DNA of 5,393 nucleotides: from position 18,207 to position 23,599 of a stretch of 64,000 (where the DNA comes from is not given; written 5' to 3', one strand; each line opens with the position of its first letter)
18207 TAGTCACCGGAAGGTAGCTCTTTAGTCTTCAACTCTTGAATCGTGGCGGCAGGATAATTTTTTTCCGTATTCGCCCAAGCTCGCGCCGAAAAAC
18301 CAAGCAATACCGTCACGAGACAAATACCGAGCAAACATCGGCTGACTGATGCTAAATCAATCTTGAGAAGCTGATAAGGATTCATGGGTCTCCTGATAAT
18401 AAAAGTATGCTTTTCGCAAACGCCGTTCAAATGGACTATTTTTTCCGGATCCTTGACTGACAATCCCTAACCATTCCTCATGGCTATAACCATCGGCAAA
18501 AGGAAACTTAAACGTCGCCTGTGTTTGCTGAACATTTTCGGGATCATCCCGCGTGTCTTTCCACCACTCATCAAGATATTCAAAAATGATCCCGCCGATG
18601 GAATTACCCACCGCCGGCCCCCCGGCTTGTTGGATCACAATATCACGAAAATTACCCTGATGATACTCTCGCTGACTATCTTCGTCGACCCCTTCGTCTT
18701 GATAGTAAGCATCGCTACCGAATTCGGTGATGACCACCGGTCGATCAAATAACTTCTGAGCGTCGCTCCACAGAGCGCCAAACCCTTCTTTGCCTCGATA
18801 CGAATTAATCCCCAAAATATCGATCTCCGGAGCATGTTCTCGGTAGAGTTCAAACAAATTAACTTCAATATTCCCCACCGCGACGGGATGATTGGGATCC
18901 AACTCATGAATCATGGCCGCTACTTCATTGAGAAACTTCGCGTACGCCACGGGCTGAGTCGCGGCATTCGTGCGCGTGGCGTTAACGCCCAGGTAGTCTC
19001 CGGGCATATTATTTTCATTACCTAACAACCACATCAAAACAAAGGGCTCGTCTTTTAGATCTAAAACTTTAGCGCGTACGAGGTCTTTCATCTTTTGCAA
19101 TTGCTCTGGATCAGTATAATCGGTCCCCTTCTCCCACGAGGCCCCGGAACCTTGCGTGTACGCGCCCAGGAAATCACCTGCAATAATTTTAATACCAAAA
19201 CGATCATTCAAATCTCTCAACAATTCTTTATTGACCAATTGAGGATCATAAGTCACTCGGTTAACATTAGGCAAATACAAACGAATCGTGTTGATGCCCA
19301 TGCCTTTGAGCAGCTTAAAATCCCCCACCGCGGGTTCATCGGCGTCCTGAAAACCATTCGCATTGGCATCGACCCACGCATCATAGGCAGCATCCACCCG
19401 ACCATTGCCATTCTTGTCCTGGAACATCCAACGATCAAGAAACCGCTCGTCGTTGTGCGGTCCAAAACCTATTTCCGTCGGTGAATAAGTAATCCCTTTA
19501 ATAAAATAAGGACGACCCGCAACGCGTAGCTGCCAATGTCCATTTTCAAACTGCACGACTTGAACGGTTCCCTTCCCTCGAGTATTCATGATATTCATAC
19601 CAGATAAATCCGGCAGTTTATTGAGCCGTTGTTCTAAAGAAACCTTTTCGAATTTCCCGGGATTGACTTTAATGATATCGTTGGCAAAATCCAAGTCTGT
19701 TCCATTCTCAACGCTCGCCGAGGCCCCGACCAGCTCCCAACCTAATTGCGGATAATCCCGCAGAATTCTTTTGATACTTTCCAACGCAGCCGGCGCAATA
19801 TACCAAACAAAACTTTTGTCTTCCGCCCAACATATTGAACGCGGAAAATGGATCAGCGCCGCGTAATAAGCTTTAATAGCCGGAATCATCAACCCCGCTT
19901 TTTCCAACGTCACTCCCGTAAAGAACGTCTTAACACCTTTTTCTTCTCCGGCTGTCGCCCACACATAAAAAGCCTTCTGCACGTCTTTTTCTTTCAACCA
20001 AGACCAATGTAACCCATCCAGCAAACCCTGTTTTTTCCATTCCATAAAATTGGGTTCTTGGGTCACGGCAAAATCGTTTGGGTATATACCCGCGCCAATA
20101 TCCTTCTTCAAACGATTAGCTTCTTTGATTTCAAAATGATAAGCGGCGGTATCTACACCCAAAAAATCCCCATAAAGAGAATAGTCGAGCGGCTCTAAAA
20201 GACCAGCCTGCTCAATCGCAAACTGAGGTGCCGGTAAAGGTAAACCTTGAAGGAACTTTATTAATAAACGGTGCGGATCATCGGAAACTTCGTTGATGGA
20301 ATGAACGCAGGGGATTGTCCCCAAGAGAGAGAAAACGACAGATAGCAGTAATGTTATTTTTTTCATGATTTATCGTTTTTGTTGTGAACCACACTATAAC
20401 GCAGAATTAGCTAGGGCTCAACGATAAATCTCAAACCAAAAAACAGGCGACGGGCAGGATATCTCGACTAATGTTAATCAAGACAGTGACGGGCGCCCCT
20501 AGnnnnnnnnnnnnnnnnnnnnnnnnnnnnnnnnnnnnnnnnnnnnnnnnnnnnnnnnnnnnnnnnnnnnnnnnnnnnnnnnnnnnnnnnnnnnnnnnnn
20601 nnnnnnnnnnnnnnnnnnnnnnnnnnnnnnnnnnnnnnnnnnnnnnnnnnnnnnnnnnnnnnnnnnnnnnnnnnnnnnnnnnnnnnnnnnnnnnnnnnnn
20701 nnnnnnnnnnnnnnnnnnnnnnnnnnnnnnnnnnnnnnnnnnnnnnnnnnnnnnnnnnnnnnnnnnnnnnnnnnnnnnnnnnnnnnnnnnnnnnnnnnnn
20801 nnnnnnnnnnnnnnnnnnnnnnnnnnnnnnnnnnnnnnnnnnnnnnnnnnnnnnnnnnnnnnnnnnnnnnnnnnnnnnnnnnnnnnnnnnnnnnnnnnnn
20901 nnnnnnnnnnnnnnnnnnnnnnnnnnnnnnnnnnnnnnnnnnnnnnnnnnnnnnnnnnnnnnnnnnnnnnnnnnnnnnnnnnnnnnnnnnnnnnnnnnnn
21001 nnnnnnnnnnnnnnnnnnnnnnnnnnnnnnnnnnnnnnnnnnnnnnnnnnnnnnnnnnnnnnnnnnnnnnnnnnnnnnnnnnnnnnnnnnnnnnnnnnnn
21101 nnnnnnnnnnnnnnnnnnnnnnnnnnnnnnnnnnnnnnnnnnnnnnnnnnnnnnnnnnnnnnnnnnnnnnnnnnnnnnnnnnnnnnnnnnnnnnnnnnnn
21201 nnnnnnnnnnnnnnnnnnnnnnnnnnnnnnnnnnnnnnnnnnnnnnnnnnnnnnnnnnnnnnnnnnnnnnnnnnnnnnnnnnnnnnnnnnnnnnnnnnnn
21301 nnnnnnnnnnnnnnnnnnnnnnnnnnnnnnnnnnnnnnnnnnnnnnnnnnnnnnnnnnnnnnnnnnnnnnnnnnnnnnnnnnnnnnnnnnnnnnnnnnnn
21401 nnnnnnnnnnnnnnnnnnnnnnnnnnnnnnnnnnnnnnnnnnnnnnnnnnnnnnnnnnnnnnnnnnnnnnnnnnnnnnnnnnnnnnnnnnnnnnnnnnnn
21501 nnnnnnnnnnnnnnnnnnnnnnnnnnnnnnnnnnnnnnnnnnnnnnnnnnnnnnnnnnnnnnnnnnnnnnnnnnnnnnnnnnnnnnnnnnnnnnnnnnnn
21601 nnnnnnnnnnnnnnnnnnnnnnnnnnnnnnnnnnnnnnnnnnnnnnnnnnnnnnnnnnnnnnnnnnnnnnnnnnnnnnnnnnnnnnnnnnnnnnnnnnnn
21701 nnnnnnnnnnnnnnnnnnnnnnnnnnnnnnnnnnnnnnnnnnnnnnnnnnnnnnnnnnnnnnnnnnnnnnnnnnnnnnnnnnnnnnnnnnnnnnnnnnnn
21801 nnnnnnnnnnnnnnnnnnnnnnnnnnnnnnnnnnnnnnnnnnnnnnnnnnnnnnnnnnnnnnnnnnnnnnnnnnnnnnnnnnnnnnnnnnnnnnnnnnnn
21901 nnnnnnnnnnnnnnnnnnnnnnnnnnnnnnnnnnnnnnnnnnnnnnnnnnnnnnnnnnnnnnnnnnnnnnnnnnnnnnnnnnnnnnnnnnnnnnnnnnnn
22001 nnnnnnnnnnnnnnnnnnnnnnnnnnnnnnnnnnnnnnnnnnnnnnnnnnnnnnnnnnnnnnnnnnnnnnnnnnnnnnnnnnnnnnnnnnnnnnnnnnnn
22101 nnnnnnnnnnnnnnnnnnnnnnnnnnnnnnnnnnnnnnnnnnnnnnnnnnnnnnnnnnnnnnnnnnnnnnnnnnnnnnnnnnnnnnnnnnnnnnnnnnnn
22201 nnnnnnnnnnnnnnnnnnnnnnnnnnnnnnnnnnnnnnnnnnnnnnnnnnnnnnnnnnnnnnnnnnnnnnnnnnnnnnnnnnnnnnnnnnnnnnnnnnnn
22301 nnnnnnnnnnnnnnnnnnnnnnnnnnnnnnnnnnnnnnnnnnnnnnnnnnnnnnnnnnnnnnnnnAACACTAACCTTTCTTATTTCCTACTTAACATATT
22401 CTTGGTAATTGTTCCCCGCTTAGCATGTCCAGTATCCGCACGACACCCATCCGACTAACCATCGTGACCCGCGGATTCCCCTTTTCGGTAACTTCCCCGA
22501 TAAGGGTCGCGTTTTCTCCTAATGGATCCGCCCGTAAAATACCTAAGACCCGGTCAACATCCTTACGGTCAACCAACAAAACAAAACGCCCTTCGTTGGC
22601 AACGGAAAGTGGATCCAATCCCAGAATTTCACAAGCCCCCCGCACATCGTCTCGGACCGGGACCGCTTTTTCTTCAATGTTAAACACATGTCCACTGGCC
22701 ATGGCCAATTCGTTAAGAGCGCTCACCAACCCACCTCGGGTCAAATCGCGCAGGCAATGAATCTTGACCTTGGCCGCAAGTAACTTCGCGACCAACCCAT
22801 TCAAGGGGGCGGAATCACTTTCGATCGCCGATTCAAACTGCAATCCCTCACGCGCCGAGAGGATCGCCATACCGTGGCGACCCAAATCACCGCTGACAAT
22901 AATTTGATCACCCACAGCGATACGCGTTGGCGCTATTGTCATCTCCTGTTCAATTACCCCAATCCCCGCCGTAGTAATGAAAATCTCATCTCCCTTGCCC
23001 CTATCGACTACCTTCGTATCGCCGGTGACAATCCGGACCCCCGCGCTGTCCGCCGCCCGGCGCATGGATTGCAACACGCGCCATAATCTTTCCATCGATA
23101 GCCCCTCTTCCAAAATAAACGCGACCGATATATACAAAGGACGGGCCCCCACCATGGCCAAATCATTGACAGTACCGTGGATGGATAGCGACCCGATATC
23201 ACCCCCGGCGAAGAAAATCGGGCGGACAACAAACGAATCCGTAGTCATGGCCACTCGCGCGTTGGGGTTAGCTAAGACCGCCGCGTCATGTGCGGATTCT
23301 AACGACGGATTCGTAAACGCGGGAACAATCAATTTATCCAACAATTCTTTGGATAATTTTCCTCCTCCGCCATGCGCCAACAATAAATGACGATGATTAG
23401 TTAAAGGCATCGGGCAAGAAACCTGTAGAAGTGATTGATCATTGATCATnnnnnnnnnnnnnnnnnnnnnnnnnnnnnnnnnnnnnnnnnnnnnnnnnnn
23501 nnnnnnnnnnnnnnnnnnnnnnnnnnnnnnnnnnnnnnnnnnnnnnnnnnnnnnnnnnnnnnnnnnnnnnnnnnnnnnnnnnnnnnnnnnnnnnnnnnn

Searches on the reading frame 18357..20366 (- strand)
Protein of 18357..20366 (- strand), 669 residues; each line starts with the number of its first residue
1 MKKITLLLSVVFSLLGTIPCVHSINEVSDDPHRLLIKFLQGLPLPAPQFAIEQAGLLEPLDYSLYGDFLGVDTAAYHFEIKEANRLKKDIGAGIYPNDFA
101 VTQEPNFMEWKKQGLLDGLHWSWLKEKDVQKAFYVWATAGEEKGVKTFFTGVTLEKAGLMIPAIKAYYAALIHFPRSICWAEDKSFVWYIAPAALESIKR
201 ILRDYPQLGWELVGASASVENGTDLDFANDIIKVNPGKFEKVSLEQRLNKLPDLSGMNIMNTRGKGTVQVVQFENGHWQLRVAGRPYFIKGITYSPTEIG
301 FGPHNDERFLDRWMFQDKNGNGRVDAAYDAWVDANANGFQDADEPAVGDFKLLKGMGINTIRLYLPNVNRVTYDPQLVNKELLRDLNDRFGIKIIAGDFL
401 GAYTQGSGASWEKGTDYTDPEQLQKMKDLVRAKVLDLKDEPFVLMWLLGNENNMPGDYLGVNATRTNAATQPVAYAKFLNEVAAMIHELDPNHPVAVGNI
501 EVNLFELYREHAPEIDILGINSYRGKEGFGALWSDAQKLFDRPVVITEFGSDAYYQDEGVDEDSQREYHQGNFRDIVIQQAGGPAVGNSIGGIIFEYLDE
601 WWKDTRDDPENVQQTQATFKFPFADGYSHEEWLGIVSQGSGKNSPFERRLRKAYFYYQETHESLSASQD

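Call 13: search_protein_families(library=pfam, proteins=[window:18357-20366:-], max_evalue=0.001)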
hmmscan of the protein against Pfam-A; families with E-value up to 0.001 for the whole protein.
window:18357-20366:- (669 aa): 1 family
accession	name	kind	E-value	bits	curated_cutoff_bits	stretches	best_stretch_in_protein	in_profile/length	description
PF02836.23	Glyco_hydro_2_C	-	1.1e-07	31.8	21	1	347-555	39-216/302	Glycosyl hydrolases family 2, TIM barrel domain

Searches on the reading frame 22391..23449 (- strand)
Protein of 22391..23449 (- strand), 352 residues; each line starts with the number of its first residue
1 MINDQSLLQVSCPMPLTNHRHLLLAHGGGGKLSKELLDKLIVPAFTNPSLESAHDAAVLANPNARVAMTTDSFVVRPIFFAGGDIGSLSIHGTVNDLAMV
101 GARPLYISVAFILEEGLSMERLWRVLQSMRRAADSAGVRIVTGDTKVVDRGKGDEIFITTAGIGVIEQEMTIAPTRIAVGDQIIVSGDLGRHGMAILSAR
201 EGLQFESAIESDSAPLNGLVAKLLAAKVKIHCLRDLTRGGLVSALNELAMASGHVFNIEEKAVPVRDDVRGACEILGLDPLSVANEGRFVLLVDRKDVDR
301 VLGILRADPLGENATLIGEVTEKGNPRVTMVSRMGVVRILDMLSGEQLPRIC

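Call 13: search_protein_families(library=pfam, proteins=[window:22391-23449:-], max_evalue=0.001)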
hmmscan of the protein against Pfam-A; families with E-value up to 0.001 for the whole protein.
window:22391-23449:- (352 aa): 2 families
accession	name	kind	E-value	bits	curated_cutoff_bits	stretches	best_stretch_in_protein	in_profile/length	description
PF02769.27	AIRS_C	-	1e-27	97.7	23.1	1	179-329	2-154/156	AIR synthase related protein, C-terminal domain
PF00586.29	AIRS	-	3.1e-24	86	24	1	54-166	2-112/112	AIR synthase related protein, N-terminal domain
